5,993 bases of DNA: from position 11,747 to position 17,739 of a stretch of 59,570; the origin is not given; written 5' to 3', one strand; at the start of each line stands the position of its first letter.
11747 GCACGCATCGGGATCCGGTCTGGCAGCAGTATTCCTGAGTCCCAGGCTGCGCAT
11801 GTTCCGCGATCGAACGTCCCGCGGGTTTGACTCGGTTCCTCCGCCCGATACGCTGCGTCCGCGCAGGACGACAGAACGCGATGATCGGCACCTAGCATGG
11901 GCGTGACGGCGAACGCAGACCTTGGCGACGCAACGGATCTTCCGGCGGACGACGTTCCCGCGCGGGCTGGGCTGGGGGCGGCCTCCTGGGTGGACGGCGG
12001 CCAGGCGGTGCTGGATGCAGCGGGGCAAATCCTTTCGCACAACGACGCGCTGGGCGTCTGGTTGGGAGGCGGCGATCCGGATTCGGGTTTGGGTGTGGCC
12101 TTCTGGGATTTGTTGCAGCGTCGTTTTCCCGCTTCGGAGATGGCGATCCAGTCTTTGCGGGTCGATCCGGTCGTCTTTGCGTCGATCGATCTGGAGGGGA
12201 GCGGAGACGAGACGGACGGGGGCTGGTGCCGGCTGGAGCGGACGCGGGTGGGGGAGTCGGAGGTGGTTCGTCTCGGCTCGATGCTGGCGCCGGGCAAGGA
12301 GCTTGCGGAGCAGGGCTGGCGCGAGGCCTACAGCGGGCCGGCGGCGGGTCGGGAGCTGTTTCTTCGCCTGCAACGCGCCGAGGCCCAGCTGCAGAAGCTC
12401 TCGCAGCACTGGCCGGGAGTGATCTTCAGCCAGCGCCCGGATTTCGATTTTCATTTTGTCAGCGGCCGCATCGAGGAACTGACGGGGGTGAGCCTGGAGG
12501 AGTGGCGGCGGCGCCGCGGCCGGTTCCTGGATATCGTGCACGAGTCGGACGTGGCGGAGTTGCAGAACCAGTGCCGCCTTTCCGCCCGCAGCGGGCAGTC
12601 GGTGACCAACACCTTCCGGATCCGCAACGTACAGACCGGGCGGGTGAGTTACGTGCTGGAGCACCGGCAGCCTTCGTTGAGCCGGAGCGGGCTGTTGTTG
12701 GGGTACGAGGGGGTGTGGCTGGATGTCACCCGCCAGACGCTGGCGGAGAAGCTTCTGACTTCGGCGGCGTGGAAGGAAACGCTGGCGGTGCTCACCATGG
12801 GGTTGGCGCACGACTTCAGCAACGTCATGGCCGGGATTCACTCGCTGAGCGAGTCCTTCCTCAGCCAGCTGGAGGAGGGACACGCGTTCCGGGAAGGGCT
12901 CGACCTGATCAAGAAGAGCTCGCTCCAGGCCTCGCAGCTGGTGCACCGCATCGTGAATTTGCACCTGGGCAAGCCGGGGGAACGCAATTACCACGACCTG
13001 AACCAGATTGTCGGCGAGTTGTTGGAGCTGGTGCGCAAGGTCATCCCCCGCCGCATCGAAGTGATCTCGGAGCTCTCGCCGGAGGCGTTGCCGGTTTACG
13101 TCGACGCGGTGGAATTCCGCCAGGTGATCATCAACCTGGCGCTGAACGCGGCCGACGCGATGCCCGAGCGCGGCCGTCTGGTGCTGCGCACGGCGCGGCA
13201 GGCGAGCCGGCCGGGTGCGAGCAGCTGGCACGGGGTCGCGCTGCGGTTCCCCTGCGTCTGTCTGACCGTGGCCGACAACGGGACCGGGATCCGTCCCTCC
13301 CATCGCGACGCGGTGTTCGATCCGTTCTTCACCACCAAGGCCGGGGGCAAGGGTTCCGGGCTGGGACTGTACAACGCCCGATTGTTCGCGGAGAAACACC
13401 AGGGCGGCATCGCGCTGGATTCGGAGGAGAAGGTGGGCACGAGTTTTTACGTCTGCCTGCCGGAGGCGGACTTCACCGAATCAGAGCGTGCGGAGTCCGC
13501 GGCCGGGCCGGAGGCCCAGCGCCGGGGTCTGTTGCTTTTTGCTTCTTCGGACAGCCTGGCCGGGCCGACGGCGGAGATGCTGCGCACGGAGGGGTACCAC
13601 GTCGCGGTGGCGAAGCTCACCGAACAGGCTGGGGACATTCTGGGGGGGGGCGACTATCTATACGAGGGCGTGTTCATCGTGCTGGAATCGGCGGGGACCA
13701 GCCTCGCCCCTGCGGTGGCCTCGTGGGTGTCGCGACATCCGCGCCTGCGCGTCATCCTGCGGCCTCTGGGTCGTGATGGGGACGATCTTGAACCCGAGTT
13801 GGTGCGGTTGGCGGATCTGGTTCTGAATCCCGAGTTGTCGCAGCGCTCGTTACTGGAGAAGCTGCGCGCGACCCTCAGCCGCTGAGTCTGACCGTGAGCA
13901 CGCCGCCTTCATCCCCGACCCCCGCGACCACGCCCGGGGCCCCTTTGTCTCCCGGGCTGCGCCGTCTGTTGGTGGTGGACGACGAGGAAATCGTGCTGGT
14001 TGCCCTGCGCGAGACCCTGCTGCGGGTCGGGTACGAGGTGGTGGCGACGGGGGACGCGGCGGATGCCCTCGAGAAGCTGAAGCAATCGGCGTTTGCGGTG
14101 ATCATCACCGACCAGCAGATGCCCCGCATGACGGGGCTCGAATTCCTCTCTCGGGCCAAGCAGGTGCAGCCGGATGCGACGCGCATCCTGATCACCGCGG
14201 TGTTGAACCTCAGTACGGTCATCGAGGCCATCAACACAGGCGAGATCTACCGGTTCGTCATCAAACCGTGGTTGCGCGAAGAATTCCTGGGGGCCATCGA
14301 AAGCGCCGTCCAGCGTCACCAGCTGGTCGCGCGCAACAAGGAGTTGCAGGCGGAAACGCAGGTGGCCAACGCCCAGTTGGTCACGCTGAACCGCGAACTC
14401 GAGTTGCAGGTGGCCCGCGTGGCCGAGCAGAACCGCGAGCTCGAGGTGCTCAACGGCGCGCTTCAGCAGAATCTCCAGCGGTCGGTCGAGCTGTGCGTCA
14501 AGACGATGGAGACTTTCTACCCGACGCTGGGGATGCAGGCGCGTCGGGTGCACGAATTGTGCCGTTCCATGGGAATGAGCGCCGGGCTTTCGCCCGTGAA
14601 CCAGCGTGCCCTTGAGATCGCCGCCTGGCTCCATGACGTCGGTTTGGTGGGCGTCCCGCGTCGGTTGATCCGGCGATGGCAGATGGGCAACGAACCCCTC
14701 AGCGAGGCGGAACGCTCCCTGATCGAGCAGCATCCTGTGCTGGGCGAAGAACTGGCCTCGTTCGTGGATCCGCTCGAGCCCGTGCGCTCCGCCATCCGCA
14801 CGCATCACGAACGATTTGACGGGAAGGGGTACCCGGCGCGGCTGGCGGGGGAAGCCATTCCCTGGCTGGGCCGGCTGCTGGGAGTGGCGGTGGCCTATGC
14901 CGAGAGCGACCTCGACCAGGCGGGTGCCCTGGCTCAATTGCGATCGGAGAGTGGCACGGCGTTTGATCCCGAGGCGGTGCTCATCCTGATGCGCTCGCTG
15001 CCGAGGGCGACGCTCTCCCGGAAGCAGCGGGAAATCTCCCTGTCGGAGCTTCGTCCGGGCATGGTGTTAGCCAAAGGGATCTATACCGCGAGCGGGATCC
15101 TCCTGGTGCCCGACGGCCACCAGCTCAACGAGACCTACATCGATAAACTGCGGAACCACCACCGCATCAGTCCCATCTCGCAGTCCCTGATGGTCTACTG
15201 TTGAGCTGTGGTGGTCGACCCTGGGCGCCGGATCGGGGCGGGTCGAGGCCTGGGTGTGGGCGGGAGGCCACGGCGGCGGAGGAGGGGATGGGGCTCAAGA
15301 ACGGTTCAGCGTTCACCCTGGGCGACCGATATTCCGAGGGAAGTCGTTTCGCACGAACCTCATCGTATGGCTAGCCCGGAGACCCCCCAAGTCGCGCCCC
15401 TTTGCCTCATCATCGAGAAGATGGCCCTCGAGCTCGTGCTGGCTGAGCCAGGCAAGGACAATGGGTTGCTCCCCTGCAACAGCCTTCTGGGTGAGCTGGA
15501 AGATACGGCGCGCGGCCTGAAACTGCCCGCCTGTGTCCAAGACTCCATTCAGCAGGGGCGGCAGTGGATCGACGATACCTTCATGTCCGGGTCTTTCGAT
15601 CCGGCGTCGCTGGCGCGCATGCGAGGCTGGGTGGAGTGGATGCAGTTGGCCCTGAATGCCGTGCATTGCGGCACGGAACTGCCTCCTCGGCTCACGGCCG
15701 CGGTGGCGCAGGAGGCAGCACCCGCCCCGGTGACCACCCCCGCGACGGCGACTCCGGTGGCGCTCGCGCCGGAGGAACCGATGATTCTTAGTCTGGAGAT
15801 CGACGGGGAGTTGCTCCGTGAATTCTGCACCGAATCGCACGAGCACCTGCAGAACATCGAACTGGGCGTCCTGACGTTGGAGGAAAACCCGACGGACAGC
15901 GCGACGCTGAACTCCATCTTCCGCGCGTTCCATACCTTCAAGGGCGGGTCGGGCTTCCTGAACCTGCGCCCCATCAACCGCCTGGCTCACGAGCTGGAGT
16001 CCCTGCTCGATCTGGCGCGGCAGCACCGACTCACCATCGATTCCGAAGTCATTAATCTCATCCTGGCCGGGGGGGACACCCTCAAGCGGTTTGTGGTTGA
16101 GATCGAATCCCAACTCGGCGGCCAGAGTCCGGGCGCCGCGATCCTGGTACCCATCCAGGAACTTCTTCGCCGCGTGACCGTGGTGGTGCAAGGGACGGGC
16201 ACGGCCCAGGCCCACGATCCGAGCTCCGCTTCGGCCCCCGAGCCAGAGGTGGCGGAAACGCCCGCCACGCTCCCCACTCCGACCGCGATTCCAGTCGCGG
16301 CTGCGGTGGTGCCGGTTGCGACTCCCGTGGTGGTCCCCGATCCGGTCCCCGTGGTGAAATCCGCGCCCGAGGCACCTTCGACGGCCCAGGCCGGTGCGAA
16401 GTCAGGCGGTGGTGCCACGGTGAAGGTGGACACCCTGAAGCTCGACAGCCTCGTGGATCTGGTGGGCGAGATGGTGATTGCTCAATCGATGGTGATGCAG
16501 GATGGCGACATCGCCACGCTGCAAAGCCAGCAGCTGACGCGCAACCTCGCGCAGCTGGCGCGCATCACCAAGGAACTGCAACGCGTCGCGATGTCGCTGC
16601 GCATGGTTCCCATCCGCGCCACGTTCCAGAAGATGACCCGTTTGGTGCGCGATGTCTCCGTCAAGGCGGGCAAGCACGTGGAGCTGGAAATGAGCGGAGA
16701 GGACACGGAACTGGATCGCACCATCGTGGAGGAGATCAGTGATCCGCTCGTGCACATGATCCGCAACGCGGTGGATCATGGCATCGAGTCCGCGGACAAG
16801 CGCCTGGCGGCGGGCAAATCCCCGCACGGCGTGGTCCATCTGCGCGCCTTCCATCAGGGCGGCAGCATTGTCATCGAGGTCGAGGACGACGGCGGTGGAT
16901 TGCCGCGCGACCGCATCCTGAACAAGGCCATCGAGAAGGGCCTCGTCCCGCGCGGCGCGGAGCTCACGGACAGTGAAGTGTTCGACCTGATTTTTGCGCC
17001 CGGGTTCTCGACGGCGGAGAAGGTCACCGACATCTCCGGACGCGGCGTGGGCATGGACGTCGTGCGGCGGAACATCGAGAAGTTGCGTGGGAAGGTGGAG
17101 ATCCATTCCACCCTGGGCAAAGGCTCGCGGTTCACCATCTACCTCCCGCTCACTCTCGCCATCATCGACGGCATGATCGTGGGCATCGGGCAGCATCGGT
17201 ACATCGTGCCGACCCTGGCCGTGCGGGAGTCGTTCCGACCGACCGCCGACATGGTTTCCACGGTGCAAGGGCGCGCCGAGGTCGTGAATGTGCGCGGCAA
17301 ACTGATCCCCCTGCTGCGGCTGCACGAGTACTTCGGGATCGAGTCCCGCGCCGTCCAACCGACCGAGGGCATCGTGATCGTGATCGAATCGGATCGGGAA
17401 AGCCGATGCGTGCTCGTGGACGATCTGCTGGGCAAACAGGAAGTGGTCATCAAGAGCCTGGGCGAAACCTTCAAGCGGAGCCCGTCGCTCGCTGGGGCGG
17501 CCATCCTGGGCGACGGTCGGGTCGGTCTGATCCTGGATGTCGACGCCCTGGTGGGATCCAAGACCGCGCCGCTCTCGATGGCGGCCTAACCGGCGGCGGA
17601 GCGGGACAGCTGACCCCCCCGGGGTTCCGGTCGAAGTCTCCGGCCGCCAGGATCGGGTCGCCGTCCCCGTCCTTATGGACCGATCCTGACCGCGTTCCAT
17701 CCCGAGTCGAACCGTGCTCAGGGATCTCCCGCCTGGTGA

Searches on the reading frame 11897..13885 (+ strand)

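Call 9: search_protein_families(library=pfam, proteins=[window:11897-13885:+], max_evalue=0.00001)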
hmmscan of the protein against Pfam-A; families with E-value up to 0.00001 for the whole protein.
window:11897-13885:+ (662 aa): 2 families
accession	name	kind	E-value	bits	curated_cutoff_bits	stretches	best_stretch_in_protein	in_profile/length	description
PF02518.31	HATPase_c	-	3.2e-19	69.9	26.4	1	403-524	2-110/111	Histidine kinase-, DNA gyrase B-, and HSP90-like ATPase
PF08447.18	PAS_3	-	3.7e-07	30.8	25.6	1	187-264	3-79/89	PAS fold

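Call 39: search_protein_families(library=ncbifam, proteins=[window:11897-13885:+], max_evalue=0.001)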
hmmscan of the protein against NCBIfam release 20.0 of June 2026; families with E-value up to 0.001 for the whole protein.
window:11897-13885:+ (662 aa): 64 families (the best 25 are shown)
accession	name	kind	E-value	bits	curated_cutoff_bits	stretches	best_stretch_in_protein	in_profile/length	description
NF010076.0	PRK13557.1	subfamily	2.2e-43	148.5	631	1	186-637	56-509/540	histidine kinase famiy protein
NF010411.0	PRK13837.1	equivalog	9.4e-43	146.3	647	1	284-536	438-691/828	two-component system VirA-like sensor kinase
NF046020.1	HisKinCckABruc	equivalog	4.7e-39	133.9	1000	1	275-536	459-720/868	cell cycle histidine kinase CckA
NF046026.1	HisKinCckACaul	equivalog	2.8e-38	131.5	1000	1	274-581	279-597/678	cell cycle histidine kinase CckA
NF008468.0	PRK11360.1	equivalog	6.2e-32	110.7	646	1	276-524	376-609/616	two-component system sensor histidine kinase AtoS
NF007688.0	PRK10364.1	equivalog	5e-27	94.7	479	1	288-524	229-452/460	two-component system sensor histidine kinase ZraS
NF052574.1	HisKinEspCMyxo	equivalog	1.8e-21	76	1200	1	274-541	395-655/785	serine histidine kinase EspC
NF008293.1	PRK11073.1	equivalog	1.6e-20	73.6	240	1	229-522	69-346/349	nitrogen regulation protein NR(II)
NF038348.1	T2SS_HK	subfamily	4.3e-18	65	450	1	343-522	405-572/574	histidine kinase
TIGR02916.1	PEP_his_kin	equivalog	9.8e-18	64.1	300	1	281-522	461-679/679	XrtA/PEP-CTERM system histidine kinase PrsK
NF041880.1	EPS_EpsF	equivalog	1.1e-16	60.4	900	1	157-522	138-492/492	response regulator EpsF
NF053867.1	SprKinKinDBac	equivalog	1.3e-15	56.8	775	1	277-524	267-498/500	sporulation kinase KinD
NF046044.1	PnpS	equivalog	1.4e-15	57.2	400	1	312-522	186-390/390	two-component system histidine kinase PnpS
NF041777.1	sens_FixL_Rhizob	equivalog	1.8e-15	56.6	850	1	308-525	281-483/485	sensor protein FixL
TIGR02956.1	TMAO_torS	equivalog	1.8e-15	56.2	676.5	1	366-578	537-737/967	TMAO reductase system sensor histidine kinase/response regulator TorS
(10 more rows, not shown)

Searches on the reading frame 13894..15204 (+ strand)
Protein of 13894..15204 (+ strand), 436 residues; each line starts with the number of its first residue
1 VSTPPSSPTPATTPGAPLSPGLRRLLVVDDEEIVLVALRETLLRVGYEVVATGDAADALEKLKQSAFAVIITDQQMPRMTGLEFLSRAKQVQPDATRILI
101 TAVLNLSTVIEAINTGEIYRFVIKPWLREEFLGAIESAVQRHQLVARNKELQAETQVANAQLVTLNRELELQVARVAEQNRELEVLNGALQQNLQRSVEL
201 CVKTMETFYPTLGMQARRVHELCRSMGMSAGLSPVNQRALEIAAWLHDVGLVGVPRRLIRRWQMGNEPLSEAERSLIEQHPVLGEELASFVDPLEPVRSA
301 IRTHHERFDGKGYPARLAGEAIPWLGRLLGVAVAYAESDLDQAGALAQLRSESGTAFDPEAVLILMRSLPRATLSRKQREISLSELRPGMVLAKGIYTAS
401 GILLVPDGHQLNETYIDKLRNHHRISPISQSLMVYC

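Call 6: search_protein_families(library=pfam, proteins=[window:13894-15204:+], max_evalue=0.1)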
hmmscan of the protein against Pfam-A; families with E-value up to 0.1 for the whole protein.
window:13894-15204:+ (436 aa): 4 families
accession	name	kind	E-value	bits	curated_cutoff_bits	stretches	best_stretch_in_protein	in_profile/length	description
PF13487.12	HD_5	-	6.8e-30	104.5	27.2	1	208-360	10-169/170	HD domain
PF00072.30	Response_reg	-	2.3e-20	73.2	30.2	1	26-135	2-110/111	Response regulator receiver domain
PF01966.28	HD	-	5.8e-08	33.5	22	1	217-329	6-107/116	HD domain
PF23198.2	PDE8A_N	-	0.0073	16.7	29.6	1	20-107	8-95/147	PDE8A-like, N-terminal domain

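Call 39: search_protein_families(library=ncbifam, proteins=[window:13894-15204:+], max_evalue=0.001)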
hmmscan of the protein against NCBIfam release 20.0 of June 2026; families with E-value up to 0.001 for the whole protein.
window:13894-15204:+ (436 aa): 83 families (the best 25 are shown)
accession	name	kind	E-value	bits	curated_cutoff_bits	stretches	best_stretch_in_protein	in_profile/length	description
NF053512.1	nitric_RR_NosR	exception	9.6e-98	328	400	1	25-432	1-420/422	response regulator c-di-GMP phosphodiesterase, NosR family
NF006900.1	PRK09390.1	equivalog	8e-18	64.7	255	1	25-229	7-199/203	response regulator FixJ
TIGR01818.1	ntrC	equivalog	2.7e-17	62.7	558.6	1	26-161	2-135/463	nitrogen regulation protein NR(I)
NF008469.0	PRK11361.1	equivalog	4.9e-16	58.5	714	1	23-153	5-134/461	acetoacetate metabolism transcriptional regulator AtoC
NF052313.1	T9SS_RR_PorX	equivalog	5e-15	55.3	300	1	24-160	2-137/513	T9SS response regulator signal transducer PorX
NF045505.1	RR_RssB_Pseudo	equivalog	1.4e-14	54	700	1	24-176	7-152/394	two-component system response regulator RssB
NF047793.1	ResRegPgtA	equivalog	4.8e-14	52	650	1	24-154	7-137/414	two-component system response regulator PgtA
NF046022.1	RespRegCpdRBruc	equivalog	4.7e-13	49.2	180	1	23-105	2-84/120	cell cycle two-component system response regulator CpdR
NF051870.1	NAssimRespRegNtrX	equivalog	1.7e-12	47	600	1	25-181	4-163/452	nitrogen assimilation response regulator NtrX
NF053854.1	RespRegPhoBBctds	equivalog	2e-12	47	270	1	25-192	1-170/225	two-component system response regulator PhoB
NF045944.1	ResRegRpaBCyano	equivalog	2.5e-12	46.7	330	1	26-187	1-163/229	response regulator transcription factor RpaB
NF011695.0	PRK15115.1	equivalog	2.7e-12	46.2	763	1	24-150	8-132/445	two-component system response regulator GlrR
NF051850.1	RespRegRprY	equivalog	1e-11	44.7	370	1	24-186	6-165/234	response regulator transcription factor RprY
NF007689.0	PRK10365.1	equivalog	1.1e-11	44.2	760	1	25-155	8-137/441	sigma-54-dependent response regulator transcription factor ZraR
NF008176.1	PRK10923.1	equivalog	1.1e-11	44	620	1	25-157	6-137/469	nitrogen regulation protein NR(I)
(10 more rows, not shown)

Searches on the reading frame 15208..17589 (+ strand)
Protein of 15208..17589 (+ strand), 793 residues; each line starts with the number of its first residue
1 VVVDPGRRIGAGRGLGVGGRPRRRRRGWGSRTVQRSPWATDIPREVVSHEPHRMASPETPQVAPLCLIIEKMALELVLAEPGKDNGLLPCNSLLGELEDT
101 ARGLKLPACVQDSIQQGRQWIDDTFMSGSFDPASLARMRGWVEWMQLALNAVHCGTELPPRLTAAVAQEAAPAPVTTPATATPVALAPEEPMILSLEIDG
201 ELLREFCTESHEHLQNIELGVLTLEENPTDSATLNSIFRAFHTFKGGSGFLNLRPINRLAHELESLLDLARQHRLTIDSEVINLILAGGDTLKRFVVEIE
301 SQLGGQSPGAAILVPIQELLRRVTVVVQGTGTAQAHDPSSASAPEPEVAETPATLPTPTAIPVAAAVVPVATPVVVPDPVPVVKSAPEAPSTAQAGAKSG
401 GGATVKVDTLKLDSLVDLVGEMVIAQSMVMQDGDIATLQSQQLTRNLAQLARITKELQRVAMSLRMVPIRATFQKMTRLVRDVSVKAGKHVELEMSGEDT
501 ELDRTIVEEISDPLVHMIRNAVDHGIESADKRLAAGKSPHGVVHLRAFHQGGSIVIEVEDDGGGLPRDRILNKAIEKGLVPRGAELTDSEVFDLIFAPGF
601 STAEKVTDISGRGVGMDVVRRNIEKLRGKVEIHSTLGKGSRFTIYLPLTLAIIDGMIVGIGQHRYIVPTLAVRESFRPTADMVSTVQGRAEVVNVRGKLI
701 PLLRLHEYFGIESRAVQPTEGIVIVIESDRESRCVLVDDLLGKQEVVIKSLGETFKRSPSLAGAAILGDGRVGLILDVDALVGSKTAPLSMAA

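Call 6: search_protein_families(library=pfam, proteins=[window:15208-17589:+], max_evalue=0.1)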
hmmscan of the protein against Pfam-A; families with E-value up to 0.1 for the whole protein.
window:15208-17589:+ (793 aa): 4 families
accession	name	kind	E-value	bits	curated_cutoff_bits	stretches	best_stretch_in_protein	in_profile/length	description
PF01584.24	CheW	-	2e-27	96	23.5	1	655-783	2-135/138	CheW-like domain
PF02518.31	HATPase_c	-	1.9e-19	70.6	26.4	1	511-649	3-110/111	Histidine kinase-, DNA gyrase B-, and HSP90-like ATPase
PF01627.28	Hpt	-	9.7e-16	58.2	24.6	1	201-284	1-73/84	Hpt domain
PF02895.20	H-kinase_dim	-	1.5e-14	54.6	23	1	404-463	3-67/68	Signal transducing histidine kinase, homodimeric domain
